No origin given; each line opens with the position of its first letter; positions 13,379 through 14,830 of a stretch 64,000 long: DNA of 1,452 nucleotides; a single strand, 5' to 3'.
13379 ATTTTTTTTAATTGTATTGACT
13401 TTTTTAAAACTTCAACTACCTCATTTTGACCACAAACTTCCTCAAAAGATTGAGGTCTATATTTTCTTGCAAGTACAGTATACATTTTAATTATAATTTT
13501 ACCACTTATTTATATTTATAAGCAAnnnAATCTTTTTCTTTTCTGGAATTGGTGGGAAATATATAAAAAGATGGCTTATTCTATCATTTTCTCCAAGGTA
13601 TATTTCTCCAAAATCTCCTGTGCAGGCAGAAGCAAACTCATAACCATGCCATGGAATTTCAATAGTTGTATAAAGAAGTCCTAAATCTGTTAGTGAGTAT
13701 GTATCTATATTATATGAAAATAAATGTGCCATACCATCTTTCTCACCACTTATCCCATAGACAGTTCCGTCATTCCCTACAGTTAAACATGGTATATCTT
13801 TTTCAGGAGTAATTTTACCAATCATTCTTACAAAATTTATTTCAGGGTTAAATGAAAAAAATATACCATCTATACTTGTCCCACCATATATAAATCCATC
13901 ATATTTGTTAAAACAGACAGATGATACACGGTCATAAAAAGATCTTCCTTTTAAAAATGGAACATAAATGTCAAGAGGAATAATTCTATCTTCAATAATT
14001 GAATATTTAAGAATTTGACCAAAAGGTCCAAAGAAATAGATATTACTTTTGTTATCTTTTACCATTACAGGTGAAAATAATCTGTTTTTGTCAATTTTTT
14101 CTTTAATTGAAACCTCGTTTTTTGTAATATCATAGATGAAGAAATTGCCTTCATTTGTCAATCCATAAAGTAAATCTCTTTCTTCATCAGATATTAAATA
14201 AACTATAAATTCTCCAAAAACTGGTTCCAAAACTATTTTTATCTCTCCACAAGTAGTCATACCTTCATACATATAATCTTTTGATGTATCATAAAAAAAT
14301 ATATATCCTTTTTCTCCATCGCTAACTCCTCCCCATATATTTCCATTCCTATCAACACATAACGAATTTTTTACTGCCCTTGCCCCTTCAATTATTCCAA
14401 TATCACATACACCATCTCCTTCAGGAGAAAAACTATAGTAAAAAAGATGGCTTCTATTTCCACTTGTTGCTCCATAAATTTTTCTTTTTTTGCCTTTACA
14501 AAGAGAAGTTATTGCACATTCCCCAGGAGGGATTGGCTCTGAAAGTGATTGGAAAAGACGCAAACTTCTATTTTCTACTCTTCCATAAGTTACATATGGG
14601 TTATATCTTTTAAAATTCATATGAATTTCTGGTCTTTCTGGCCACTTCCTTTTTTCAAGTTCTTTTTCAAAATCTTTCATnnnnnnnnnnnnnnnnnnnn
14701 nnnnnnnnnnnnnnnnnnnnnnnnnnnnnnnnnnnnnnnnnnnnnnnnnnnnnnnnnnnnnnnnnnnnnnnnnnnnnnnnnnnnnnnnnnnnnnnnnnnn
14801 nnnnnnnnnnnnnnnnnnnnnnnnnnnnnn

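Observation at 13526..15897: Translationally coupled pair of paralogous beta-propeller proteins of unassigned family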

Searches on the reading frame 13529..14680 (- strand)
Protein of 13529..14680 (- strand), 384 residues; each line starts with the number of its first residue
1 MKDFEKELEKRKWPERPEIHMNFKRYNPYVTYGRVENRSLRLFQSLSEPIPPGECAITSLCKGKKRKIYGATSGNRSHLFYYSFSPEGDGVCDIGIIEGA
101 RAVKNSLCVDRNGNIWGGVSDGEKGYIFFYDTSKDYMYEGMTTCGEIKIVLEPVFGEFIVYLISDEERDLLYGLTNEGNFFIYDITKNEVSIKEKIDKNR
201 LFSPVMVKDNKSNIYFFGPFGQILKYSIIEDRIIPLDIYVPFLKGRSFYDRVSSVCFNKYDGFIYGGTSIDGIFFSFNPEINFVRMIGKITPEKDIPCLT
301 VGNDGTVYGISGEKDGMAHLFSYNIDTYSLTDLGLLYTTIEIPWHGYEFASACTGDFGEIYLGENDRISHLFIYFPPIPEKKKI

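Call 5: search_protein_families(library=pfam, proteins=[window:13529-14680:-], max_evalue=10)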
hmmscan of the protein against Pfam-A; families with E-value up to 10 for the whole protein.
window:13529-14680:- (384 aa): 2 families
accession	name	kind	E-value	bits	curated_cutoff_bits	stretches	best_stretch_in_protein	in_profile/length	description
PF08801.17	Nucleoporin_N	-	0.004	16.4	23.7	1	159-205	205-254/430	Nup133 N terminal like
PF07494.17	Reg_prop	-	0.0081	16.7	20.4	1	105-118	8-21/24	Two component regulator propeller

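Call 6: search_protein_families(library=ncbifam, proteins=[window:13529-14680:-], max_evalue=10)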
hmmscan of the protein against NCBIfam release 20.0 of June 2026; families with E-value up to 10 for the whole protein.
window:13529-14680:- (384 aa): 0 families

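Call 9: search_solved_structures(query=window:13529-14680:-, max_evalue=10)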
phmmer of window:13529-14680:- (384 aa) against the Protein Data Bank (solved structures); distinct sequences matched with E-value up to 10: 3.
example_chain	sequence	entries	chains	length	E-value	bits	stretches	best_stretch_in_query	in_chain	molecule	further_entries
6uts_A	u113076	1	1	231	1.4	11.2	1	29-92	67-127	Quercetin 2,3-dioxygenase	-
8h63_B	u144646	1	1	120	1.5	11.1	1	166-218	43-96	VHH10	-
1tq5_A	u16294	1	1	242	1.5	11.1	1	29-92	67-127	Protein yhhW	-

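Call 11: find_homologous_proteins(query=window:13529-14680:-)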
Query window:13529-14680:- (384 aa): 186 proteins with E <= 0.001 among 2197 candidates; the best 120 are listed.
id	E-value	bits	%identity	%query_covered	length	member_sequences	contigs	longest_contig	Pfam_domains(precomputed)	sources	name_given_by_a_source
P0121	9.1e-240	814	90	100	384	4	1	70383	-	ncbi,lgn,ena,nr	ncbi:MAG: hypothetical protein NC901_00385 [Candidatus Omnitrophica bacterium]|nr:hypothetical prote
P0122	2.1e-224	763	83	100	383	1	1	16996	-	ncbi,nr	ncbi:MAG: hypothetical protein N2589_01095 [bacterium]|nr:hypothetical protein [bacterium]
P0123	2.0e-218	744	81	100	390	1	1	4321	-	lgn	-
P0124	9.9e-209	712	80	100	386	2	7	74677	-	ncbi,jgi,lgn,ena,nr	ncbi:MAG TPA: hypothetical protein PKV21_01300 [bacterium]|nr:hypothetical protein [bacterium] HOM26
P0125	2.3e-205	700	78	100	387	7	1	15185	-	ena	-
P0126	1.2e-176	606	70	99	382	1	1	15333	-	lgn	-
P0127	1.4e-175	602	70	98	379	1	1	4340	-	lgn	-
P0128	7.6e-175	600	69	100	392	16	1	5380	PF24796.2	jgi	-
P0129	1.1e-173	596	81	81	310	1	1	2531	-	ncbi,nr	ncbi:MAG: hypothetical protein NZ891_06745, partial [bacterium]|nr:hypothetical protein [bacterium] 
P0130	1.1e-143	497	59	99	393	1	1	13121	-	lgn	-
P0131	1.3e-136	474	57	99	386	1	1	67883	PF14517.13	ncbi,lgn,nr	ncbi:MAG: hypothetical protein M1501_00615 [Candidatus Omnitrophica bacterium]|nr:hypothetical prote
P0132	5.5e-126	439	54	99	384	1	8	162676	-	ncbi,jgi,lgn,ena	jgi:hypothetical protein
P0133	7.4e-126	439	53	99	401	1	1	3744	-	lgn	-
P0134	1.8e-119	418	51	98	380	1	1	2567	-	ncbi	-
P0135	1.0e-117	412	54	92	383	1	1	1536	-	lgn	-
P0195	2.2e-73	266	40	97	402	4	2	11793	-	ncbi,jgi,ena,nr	ncbi:MAG: hypothetical protein OEZ48_11570 [Candidatus Bathyarchaeota archaeon]|nr:hypothetical prot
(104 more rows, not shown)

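Call 22: predict_structure(alignment_id=A2)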
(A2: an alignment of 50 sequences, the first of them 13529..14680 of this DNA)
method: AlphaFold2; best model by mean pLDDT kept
length: 384 residues; sequences in the alignment: 50
mean_pLDDT: 91.3   pTM: 0.88
mean pLDDT of the five models: 91.3, 91.1, 90.2, 89.7, 89.3
residues with pLDDT >= 90: 289; 70-90: 70; 50-70: 24; < 50: 1
segments of 3 or more residues with pLDDT < 50: none
pLDDT, mean of each block of 10 residues (from residue 1): 75 67 71 90 76 95 95 97 84 95 97 98 98 89 92 97 96 98 97 94 96 96 95 96 91 97 97 97 96 94 96 89 95 89 86 95 92 84 56
secondary structure, 60 per line:
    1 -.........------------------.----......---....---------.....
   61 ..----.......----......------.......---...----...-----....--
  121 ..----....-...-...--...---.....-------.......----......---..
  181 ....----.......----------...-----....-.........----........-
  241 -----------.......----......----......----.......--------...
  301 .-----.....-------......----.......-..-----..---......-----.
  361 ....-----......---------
elements in order: H2-10 E34-39 H43-46 E56-62 E67-73 E78-83 E90-96 E100-102 E107-109 E115-118 E127-130 E136-138 E141-143 E147-151 E159-165 E170-175 E179-184 E189-195 E206-208 E214-217 E222-227 E232-239 E252-258 E263-268 E273-278 E283-289 E298-301 E307-311 E319-324 E329-335 E349-354 E360-364 E370-375

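Call 26: fold_search(model_id=the predicted structure, library=pdb)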
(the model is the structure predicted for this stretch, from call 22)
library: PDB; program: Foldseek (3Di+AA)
matches with E <= 10: 1958; with E <= 0.001: 1760
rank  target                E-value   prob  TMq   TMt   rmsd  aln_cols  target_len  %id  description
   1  4a2l_D                1.8e-10  1.00  0.59  0.32   9.4       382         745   14  Structure of the periplasmic domain of the heparin and heparan sulphate sensing hybrid two component system BT4663 in  (released 2012-05-02)
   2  9ppx_C                3.7e-10  1.00  0.57  0.66   7.0       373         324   11  CryoEM structure of delta opioid receptor bound to G proteins and naltrexone (released 2026-03-04)
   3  7mq8_LO               4.1e-10  1.00  0.31  0.15  21.2       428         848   11  Cryo-EM structure of the human SSU processome, state pre-A1 (released 2021-09-22)
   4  9j9h_AR               5.4e-10  1.00  0.57  0.66   7.3       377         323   12  High-resolution cryo-EM structure of the Plasmodium falciparum 80S ribosome bound to RACK1 and E-tRNA (released 2025-06-04)
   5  7jvr_B                5.9e-10  1.00  0.61  0.68   6.3       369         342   11  Cryo-EM structure of Bromocriptine-bound dopamine receptor 2 in complex with Gi protein (released 2021-02-24)
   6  8iw4_B                6.5e-10  1.00  0.59  0.72   4.9       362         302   11  Cryo-EM structure of the SPE-bound mTAAR9-Gs complex (released 2023-05-31)
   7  8ikh_B                6.5e-10  1.00  0.60  0.68  13.5       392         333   12  Cryo-EM structure of human receptor with G proteins (released 2024-06-05)
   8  8iq4_B                7.9e-10  1.00  0.58  0.67   7.1       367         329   11  Cryo-EM structure of Carboprost-bound prostaglandin-F2-alpha receptor-miniGq-Nb35 complex (released 2024-01-31)
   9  7dhi_B                9.1e-10  1.00  0.58  0.65   5.7       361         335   10  Cryo-EM structure of the partial agonist salbutamol-bound beta2 adrenergic receptor-Gs protein complex. (released 2020-12-16)
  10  7f6i_C                9.5e-10  1.00  0.60  0.69   5.1       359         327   12  Cryo-EM structure of human bradykinin receptor BK2R in complex Gq proteins and kallidin (released 2022-01-05)
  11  7t6t_B                9.5e-10  1.00  0.59  0.67   4.8       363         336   11  Structure of the human FPR1-Gi complex with fMLFII (released 2022-03-30)
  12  8emw_B                9.5e-10  1.00  0.57  0.65   5.6       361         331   10  Phospholipase C beta 3 (PLCb3) in complex with Gbg on liposomes (released 2023-05-24)
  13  6m8s_G                1.0e-09  1.00  0.56  0.63   5.8       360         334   10  Crystal structure of the KCTD12 H1 domain in complex with Gbeta1gamma2 subunits (released 2019-02-27)
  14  9wey_B                1.0e-09  1.00  0.57  0.64   5.1       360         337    9  Structure of HCMV UL33 in complex with human Gs protein (released 2026-02-25)
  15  12dl_HA               1.0e-09  1.00  0.59  0.62   9.9       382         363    9  Native structure of the cytoplasmic lattice (CPL) asymmetric unit from mouse MII eggs (released 2026-04-08)
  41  4a2l_F                2.1e-09  1.00  0.55  0.30   8.2       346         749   15  Structure of the periplasmic domain of the heparin and heparan sulphate sensing hybrid two component system BT4663 in  (released 2012-05-02)
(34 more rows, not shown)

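Call 38: search_solved_structures(query=A2, max_evalue=10)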
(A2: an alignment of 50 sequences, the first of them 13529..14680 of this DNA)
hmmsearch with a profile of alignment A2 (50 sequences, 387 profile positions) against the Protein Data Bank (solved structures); distinct sequences matched with E-value up to 10: 26.
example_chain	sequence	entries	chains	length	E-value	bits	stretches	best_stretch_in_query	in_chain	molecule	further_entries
6tjg_A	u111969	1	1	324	7.7e-09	37.6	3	259-329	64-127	Cake8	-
6tjf_A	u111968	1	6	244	4.9e-07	31.7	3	261-325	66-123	Cake6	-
6tje_A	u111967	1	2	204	4.1e-06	28.6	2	260-327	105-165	Cake5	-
6tjd_A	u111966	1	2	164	3.9e-05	25.4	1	261-377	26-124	Cake4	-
4a2l_A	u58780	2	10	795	9.3e-05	24.2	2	56-287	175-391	TWO-COMPONENT SYSTEM SENSOR HISTIDINE KINASE/RESPONSE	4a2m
6tjc_A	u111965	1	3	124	0.00082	21.1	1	261-367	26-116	Cake3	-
7dxn_A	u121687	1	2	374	0.001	20.7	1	179-229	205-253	Membrane associated protein kinase with beta-propeller domain, pyrrolo-quinoline quinone b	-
7evf_AA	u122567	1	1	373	0.0012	20.6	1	172-229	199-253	PQQ_3 domain-containing protein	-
7eq5_A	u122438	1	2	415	0.0022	19.7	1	179-229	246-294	Membrane associated protein kinase with beta-propeller domain, pyrrolo-quinoline quinone b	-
3vgz_A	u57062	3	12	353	0.014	17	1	161-235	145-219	Uncharacterized protein YncE | PQQ-dependent catabolism-associated beta-propeller protein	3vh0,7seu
7awz_A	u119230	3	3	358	0.02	16.5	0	252-309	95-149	Scone-E | SconeE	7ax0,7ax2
9hcj_D0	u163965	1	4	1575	0.037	15.6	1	80-183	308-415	Nucleoporin 155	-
6tjb_A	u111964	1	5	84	0.042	15.4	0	352-372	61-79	Cake2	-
9m58_A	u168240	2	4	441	0.071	14.7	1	255-320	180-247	Superoxide dismutase (SodC), Cu-Zn family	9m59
8shj_A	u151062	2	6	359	0.11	14.1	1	164-253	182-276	WD repeat-containing protein 91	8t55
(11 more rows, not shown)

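Call 41: search_protein_families(library=pfam, alignment_id=A2, max_evalue=0.1)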
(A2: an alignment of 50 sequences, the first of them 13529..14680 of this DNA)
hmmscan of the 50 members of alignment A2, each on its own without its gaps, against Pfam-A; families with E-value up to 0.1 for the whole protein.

A. member 1, window:13529-14680:- (384 aa): 2 families
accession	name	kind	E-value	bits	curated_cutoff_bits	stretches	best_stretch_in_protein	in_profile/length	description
PF08801.17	Nucleoporin_N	-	0.004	16.4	23.7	1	159-205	205-254/430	Nup133 N terminal like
PF07494.17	Reg_prop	-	0.0081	16.7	20.4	0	105-118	8-21/24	Two component regulator propeller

B. families by the number of members that match (of 50 scanned): 25 families
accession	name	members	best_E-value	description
PF16819.11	DUF5074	21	8.2e-07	Domain of unknown function (DUF5074)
PF13964.12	Kelch_6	15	3.7e-07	Kelch motif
PF14517.12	Tachylectin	15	1.3e-05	Tachylectin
PF07494.17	Reg_prop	12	0.00026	Two component regulator propeller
PF21959.2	DUF6923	10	7.7e-05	Repeat of unknown function (DUF6923)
PF24796.1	WDR55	7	0.002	WDR55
PF07646.21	Kelch_2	5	0.015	Kelch motif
PF08801.17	Nucleoporin_N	4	0.0017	Nup133 N terminal like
PF08450.18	SGL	4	0.0053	SMP-30/Gluconolactonase/LRE-like region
PF25171.1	Beta-prop_WDR36-Utp21_1st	2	0.0038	WDR36/Utp21 first beta-propeller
PF13418.12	Kelch_4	2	0.0042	Galactose oxidase, central domain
PF01344.31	Kelch_1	2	0.0099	Kelch motif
PF03178.21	CPSF_A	2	0.05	CPSF A subunit region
PF17005.11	WD40_like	1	0.0037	WD40-like domain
PF08269.17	dCache_2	1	0.0046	Cache domain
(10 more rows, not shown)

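Call 71: search_protein_families(library=padloc, proteins=[window:13529-14680:-], max_evalue=0.01)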
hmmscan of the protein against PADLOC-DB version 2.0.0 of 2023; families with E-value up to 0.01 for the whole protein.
window:13529-14680:- (384 aa): 0 families

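Call 86: search_protein_families(library=ncbifam, proteins=[P0195], max_evalue=0.01)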
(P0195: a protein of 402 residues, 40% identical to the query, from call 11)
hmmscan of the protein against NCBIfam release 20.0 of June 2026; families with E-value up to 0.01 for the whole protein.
P0195 (402 aa): 0 families
